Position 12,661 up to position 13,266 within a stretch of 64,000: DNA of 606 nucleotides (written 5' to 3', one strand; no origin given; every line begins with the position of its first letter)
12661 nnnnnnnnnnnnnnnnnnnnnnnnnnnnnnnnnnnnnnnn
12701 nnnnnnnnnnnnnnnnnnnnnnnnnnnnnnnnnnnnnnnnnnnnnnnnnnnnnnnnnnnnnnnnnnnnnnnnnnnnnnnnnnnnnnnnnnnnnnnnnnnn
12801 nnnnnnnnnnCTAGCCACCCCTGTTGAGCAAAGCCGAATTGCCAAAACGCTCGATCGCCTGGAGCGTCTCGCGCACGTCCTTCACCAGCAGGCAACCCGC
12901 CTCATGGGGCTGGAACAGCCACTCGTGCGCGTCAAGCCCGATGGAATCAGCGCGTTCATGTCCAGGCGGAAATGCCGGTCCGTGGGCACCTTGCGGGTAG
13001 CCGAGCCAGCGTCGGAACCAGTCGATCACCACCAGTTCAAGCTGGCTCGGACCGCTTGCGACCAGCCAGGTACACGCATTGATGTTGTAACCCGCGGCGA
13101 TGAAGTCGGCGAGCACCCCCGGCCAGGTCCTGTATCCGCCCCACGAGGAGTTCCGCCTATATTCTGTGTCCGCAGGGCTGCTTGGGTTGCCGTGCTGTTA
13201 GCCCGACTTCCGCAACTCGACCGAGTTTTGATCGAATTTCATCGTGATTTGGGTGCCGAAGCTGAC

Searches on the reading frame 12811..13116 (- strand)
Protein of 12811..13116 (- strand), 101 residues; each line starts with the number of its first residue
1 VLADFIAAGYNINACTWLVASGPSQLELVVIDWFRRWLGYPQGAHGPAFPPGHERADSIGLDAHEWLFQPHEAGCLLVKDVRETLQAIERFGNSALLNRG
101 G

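Call 55: search_protein_families(library=pfam, proteins=[window:12811-13116:-], max_evalue=0.01)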
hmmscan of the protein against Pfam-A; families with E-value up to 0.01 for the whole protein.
window:12811-13116:- (101 aa): 1 family
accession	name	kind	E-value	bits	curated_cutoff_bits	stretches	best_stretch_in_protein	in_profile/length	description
PF00282.25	Pyridoxal_deC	-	0.00016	21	27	0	52-86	253-286/375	Pyridoxal-dependent decarboxylase conserved domain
